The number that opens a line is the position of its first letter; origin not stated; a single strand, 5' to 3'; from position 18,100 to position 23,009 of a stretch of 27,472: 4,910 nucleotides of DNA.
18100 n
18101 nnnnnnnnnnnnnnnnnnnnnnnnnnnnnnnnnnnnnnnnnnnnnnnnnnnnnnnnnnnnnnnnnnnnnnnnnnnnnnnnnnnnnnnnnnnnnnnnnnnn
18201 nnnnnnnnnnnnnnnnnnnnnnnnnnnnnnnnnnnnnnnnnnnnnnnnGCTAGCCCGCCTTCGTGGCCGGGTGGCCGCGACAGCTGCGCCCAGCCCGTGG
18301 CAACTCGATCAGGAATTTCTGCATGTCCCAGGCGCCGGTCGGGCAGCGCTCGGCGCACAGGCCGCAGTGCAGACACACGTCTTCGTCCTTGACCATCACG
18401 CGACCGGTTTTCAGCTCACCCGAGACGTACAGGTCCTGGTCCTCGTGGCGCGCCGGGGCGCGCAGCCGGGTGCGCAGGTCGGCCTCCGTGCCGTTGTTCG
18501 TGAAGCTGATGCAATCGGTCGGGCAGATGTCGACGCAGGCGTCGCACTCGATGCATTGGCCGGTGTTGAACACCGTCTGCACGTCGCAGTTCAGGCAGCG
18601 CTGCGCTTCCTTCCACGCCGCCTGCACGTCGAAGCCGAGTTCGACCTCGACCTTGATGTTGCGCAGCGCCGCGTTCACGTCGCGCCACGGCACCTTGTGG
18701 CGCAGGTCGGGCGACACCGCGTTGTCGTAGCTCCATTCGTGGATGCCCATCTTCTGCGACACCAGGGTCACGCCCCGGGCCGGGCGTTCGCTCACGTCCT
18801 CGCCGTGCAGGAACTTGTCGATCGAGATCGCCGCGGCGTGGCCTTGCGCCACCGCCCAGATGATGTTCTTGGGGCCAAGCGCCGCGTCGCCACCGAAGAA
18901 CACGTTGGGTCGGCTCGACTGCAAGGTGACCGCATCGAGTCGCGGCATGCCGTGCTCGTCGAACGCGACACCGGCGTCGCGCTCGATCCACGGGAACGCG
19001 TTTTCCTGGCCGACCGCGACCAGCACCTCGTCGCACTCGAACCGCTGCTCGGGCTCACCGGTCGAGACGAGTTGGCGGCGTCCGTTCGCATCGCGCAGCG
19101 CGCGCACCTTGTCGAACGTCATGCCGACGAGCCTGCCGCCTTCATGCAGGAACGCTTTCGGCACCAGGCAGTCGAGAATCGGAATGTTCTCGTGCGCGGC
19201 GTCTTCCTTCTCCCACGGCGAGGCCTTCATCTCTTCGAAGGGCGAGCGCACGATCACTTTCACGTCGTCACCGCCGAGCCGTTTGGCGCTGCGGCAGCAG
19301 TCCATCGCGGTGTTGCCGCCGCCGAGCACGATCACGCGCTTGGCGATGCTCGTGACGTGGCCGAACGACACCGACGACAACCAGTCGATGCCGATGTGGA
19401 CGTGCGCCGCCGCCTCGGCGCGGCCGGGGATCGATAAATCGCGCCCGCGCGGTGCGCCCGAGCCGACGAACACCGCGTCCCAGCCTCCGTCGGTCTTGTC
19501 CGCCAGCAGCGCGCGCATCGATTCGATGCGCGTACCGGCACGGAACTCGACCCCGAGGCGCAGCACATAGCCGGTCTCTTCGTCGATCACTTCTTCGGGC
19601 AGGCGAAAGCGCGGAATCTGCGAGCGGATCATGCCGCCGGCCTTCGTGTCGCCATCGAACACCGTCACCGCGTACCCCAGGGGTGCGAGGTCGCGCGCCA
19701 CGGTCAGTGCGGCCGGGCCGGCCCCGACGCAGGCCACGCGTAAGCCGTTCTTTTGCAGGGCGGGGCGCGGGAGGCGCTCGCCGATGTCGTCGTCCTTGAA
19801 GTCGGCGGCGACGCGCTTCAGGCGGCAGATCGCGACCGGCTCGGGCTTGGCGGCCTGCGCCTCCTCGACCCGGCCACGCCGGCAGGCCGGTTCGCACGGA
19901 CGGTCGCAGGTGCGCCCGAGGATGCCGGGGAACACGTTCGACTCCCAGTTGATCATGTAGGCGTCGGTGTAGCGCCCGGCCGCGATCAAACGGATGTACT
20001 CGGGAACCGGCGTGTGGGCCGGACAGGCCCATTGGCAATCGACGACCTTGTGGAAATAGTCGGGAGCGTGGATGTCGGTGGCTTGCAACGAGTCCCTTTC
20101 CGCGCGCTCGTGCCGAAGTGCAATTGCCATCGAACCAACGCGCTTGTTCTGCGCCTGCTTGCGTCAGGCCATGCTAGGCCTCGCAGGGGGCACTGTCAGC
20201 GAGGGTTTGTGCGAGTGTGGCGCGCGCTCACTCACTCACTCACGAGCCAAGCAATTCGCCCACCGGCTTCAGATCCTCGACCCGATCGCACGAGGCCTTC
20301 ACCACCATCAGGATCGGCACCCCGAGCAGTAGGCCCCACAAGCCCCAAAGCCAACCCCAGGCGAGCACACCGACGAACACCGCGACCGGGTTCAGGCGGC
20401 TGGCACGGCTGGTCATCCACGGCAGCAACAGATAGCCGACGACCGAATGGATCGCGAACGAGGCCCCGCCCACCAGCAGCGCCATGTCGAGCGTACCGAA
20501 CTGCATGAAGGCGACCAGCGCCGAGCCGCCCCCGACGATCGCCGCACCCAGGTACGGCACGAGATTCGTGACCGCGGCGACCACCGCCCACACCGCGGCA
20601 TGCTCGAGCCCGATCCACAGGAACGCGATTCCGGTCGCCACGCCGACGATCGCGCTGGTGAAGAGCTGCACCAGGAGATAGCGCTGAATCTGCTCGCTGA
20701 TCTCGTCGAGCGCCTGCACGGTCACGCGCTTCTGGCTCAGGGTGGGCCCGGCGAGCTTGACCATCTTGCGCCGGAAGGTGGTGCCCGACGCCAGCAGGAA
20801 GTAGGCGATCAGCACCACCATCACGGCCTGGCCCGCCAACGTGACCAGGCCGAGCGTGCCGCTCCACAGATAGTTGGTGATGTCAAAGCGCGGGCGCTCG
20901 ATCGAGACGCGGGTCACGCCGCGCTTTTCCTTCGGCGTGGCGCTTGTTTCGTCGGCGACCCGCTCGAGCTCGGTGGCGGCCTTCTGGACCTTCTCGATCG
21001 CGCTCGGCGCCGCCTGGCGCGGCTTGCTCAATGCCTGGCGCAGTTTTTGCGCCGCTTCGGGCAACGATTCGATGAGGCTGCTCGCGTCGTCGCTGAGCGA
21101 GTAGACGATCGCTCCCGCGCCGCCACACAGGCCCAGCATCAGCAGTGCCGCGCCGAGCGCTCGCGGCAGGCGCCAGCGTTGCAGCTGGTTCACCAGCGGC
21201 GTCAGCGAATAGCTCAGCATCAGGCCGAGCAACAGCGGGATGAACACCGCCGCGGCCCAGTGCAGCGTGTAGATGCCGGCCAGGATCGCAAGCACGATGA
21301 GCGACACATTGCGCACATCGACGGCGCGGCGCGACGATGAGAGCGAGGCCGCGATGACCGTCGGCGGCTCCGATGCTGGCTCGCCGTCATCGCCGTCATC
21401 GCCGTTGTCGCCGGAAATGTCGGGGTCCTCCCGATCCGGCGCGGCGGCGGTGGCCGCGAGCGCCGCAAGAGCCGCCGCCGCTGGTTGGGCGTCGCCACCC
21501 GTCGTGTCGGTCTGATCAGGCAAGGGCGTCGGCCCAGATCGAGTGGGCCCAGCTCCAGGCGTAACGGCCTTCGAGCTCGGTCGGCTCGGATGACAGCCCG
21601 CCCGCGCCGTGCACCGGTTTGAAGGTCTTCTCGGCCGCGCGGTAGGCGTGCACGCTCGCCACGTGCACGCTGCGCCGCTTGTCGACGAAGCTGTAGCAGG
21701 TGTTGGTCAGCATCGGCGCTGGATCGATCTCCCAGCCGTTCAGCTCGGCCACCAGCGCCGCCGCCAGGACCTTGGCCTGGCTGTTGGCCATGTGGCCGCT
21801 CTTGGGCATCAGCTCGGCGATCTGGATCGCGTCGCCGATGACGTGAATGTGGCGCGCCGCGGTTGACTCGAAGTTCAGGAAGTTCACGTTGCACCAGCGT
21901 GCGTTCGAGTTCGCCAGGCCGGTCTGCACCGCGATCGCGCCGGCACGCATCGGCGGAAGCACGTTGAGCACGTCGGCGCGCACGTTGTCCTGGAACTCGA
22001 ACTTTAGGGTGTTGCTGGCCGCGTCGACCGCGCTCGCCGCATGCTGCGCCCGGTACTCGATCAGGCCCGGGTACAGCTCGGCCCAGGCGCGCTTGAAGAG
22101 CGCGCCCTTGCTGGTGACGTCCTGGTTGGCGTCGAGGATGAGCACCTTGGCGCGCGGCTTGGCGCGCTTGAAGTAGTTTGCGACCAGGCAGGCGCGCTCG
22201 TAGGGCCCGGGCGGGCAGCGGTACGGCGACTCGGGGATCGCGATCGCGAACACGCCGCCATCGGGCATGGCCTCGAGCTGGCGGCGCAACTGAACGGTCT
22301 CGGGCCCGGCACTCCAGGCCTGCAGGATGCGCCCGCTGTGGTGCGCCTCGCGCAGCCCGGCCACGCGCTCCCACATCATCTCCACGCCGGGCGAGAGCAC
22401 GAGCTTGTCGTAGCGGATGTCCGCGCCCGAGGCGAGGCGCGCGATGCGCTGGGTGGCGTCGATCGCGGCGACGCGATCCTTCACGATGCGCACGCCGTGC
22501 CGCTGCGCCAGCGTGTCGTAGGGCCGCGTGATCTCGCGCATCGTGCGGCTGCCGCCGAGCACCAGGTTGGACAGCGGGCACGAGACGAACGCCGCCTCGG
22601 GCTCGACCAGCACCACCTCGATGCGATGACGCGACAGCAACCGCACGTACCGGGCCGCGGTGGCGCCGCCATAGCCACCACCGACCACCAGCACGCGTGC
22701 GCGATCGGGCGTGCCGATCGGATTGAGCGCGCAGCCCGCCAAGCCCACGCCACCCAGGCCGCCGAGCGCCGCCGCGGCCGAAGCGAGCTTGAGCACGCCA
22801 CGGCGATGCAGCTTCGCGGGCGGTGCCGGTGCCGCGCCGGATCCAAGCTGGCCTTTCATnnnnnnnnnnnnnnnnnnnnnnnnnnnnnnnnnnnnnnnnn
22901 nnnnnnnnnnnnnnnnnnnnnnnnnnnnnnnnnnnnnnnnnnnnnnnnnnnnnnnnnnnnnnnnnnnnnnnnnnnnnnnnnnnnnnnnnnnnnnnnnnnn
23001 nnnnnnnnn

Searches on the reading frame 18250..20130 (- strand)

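Call 8: search_protein_families(library=pfam, proteins=[window:18250-20130:-], max_evalue=0.001)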
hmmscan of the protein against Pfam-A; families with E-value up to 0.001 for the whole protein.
window:18250-20130:- (626 aa): 13 families
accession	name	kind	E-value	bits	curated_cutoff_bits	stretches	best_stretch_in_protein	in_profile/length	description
PF07992.20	Pyr_redox_2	-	8.8e-25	88.1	26.1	1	131-430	2-291/291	Pyridine nucleotide-disulphide oxidoreductase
PF14691.11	Fer4_20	-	7.9e-17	61.5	25.8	1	31-113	31-109/113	Dihydroprymidine dehydrogenase domain II, 4Fe-4S cluster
PF12838.12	Fer4_7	-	1.7e-10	41.6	27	1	525-600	1-52/52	4Fe-4S dicluster domain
PF00037.32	Fer4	-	4.5e-09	36.2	21.1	2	580-600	2-22/24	4Fe-4S binding domain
PF00070.33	Pyr_redox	-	9.1e-08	33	22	0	131-160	1-30/82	Pyridine nucleotide-disulphide oxidoreductase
PF13738.12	Pyr_redox_3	-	1.1e-05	25.3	30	1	263-414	164-305/305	Pyridine nucleotide-disulphide oxidoreductase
PF13450.12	NAD_binding_8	-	1.9e-05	25.3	21.9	1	135-171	2-38/68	NAD(P)-binding Rossmann-like domain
PF13187.11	Fer4_9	-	2.1e-05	24.9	27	0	580-600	34-51/52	4Fe-4S dicluster domain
PF13183.11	Fer4_8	-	2.3e-05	25.3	27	1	525-599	4-67/68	4Fe-4S dicluster domain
PF13746.11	Fer4_18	-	7.9e-05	23.3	27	0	508-539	43-74/114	4Fe-4S dicluster domain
PF13534.11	Fer4_17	-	0.0001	23.2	22.2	1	525-599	1-59/61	4Fe-4S dicluster domain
PF13484.11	Fer4_16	-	0.00046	21.3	30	1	525-544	1-20/66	4Fe-4S double cluster binding domain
PF12837.12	Fer4_6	-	0.00047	20.4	25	1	579-601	2-24/24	4Fe-4S binding domain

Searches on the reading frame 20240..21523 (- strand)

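Call 8: search_protein_families(library=pfam, proteins=[window:20240-21523:-], max_evalue=0.001)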
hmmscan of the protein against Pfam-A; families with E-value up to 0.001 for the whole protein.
window:20240-21523:- (427 aa): 1 family
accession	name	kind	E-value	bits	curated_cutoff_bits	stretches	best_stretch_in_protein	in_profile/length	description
PF01594.21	AI-2E_transport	-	5.5e-54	184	34.3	1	75-413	2-324/327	AI-2E family transporter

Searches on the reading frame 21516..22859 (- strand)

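Call 8: search_protein_families(library=pfam, proteins=[window:21516-22859:-], max_evalue=0.001)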
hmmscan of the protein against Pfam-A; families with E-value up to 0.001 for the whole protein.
window:21516-22859:- (447 aa): 4 families
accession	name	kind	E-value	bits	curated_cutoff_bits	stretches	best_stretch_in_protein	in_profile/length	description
PF21706.3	FCSD_central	-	3e-44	150.3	27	1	188-302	1-116/116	Sulfide dehydrogenase [flavocytochrome c] flavoprotein chain, central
PF09242.17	FCSD-flav_bind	-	8.3e-22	77.8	26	1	380-446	1-71/71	Flavocytochrome c sulphide dehydrogenase, flavin-binding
PF07992.20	Pyr_redox_2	-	7.7e-11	42.4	26.1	1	55-179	2-130/291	Pyridine nucleotide-disulphide oxidoreductase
PF01266.30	DAO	-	0.00024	21.2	27.9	0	55-88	1-31/353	FAD dependent oxidoreductase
